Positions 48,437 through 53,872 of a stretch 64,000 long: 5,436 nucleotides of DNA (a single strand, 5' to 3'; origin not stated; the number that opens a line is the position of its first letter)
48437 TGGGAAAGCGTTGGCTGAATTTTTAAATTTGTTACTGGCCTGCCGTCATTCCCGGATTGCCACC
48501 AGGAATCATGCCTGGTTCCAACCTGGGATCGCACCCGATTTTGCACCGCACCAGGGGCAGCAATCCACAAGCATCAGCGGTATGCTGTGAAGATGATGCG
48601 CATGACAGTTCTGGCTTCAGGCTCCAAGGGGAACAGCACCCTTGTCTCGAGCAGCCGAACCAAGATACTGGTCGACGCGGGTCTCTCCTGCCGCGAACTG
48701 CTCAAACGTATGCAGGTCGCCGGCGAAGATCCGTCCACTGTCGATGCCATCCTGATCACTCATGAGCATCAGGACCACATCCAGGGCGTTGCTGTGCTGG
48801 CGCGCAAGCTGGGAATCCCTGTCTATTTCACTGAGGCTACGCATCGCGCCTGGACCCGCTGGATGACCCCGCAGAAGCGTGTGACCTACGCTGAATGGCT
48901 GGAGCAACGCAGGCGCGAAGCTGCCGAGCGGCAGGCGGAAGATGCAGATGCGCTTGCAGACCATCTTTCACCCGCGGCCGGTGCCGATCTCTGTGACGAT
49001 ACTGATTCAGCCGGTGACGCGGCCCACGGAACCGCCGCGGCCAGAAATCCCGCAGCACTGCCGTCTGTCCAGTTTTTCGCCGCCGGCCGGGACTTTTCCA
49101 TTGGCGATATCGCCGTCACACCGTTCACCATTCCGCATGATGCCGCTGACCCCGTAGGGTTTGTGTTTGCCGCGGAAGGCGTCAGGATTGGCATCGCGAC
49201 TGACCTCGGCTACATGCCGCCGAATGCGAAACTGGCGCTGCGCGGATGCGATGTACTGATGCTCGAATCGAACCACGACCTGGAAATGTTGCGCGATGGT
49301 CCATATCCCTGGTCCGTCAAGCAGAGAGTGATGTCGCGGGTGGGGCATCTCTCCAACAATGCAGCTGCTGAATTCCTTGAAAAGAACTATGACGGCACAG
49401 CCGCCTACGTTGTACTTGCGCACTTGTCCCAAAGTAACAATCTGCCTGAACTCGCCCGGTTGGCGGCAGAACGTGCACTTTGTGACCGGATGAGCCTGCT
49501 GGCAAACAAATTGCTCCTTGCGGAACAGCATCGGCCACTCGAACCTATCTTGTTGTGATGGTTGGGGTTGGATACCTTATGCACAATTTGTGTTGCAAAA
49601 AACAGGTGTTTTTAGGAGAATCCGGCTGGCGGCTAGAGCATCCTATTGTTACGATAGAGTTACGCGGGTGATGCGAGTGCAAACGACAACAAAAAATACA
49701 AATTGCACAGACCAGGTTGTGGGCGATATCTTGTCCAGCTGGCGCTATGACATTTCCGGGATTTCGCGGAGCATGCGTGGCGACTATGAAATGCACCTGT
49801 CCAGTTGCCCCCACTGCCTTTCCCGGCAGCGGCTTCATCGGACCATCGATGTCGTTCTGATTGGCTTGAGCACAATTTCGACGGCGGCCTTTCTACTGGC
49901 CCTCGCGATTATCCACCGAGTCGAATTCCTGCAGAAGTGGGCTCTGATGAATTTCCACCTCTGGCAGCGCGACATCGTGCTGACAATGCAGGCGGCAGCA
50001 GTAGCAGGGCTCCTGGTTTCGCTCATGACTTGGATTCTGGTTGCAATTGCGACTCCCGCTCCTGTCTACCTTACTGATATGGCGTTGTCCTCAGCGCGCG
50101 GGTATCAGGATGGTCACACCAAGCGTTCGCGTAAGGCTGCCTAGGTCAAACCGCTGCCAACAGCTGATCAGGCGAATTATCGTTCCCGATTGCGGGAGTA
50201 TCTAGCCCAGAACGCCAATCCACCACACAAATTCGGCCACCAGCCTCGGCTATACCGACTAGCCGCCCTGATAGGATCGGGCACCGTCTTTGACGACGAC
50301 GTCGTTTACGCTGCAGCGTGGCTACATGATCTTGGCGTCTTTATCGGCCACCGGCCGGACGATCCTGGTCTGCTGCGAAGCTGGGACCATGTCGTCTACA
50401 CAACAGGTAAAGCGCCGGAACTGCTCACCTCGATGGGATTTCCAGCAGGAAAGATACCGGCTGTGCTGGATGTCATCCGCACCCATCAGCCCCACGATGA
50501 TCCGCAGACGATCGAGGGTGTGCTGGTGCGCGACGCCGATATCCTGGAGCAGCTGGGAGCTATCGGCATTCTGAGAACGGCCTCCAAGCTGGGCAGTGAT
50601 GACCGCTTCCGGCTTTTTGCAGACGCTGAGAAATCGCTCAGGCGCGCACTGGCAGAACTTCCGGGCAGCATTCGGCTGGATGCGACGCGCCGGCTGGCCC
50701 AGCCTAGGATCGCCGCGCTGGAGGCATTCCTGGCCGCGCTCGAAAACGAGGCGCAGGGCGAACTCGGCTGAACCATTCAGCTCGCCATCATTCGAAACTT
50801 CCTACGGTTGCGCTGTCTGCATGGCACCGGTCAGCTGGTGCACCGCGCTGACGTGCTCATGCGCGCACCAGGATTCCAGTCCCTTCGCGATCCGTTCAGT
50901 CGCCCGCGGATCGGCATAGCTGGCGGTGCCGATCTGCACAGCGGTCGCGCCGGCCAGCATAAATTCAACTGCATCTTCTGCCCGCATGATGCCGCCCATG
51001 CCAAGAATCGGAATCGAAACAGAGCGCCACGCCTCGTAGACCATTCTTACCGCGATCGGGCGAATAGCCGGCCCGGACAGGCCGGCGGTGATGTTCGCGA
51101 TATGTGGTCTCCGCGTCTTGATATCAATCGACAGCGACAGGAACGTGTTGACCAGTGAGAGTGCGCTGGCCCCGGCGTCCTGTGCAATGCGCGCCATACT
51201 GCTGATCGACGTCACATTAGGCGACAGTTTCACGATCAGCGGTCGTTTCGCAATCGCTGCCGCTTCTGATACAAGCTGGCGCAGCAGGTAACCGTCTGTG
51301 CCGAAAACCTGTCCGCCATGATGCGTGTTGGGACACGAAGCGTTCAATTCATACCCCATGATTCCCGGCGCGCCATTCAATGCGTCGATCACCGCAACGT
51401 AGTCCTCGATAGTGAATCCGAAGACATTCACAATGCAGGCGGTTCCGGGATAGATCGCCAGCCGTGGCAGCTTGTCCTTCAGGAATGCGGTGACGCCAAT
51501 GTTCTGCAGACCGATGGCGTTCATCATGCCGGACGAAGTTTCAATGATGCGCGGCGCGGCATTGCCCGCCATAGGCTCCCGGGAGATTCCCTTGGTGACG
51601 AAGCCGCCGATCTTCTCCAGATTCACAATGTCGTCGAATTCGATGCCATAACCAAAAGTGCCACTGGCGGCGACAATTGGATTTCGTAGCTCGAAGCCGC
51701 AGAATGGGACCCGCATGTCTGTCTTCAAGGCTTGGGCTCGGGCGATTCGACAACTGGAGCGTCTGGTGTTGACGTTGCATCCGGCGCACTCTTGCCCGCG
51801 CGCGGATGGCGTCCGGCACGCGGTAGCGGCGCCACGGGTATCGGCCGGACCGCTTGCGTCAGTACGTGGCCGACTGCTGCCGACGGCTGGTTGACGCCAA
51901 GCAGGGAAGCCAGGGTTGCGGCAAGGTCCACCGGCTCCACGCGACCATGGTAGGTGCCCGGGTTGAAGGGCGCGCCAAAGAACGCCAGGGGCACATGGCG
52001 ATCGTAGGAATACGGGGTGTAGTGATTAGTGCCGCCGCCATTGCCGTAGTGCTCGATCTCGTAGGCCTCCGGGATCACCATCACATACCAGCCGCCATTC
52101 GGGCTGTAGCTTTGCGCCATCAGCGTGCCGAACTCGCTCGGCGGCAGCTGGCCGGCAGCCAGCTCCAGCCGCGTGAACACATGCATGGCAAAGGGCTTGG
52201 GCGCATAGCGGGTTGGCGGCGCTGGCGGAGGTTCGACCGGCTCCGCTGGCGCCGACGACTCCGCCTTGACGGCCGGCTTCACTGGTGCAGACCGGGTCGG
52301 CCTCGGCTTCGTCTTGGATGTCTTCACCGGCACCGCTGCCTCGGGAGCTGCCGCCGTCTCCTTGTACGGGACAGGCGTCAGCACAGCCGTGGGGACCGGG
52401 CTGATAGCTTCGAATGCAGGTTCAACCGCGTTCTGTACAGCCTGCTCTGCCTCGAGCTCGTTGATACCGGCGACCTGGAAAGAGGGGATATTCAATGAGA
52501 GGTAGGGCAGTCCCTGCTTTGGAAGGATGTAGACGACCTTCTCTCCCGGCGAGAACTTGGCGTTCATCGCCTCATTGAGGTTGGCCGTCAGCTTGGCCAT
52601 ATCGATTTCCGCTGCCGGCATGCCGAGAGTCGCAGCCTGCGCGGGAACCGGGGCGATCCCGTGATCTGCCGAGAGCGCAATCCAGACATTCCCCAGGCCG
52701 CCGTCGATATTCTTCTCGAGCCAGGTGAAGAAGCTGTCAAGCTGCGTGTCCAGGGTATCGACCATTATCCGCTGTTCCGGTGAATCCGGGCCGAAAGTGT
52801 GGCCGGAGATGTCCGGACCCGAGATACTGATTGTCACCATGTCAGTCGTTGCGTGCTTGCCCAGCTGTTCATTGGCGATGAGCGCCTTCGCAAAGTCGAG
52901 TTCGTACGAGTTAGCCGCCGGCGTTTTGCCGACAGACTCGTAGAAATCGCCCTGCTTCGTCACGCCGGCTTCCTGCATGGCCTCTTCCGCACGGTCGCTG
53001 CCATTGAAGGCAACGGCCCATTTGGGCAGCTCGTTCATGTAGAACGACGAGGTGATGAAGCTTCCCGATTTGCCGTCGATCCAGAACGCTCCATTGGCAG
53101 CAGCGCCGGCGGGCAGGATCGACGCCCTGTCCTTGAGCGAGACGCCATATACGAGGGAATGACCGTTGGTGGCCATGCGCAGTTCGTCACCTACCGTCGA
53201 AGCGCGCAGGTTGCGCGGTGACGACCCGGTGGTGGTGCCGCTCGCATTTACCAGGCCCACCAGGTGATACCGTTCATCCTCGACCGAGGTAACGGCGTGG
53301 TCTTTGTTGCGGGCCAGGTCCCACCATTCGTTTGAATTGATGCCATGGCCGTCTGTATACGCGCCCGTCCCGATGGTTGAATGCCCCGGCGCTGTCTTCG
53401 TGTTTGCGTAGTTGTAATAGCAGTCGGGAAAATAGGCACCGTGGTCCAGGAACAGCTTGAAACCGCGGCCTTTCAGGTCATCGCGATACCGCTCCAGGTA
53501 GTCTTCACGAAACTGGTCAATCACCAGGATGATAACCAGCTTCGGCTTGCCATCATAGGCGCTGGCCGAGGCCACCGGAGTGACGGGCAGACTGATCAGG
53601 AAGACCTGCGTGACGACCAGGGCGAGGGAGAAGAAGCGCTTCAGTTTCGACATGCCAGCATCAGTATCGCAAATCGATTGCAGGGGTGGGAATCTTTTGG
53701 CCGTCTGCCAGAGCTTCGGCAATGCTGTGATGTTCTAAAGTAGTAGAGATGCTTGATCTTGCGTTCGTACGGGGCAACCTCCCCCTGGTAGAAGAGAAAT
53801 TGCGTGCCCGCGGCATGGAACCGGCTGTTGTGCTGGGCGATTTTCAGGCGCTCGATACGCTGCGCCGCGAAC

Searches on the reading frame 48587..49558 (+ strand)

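Call 22: search_protein_families(library=pfam, proteins=[window:48587-49558:+], max_evalue=0.00001)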
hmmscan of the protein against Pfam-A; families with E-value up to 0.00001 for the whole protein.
window:48587-49558:+ (323 aa): 2 families
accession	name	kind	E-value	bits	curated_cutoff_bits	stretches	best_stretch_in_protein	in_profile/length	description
PF12706.13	Lactamase_B_2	-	2.3e-26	93.1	27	2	25-98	1-79/200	Beta-lactamase superfamily domain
PF00753.33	Lactamase_B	-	4.3e-16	59.9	22.7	1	14-218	5-161/196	Metallo-beta-lactamase superfamily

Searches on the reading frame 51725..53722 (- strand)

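Call 22: search_protein_families(library=pfam, proteins=[window:51725-53722:-], max_evalue=0.00001)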
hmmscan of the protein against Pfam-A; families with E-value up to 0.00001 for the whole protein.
window:51725-53722:- (665 aa): 1 family
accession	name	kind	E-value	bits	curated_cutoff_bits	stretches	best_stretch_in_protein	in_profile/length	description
PF01663.27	Phosphodiest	-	7.4e-32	111.7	23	1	63-362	1-226/342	Type I phosphodiesterase / nucleotide pyrophosphatase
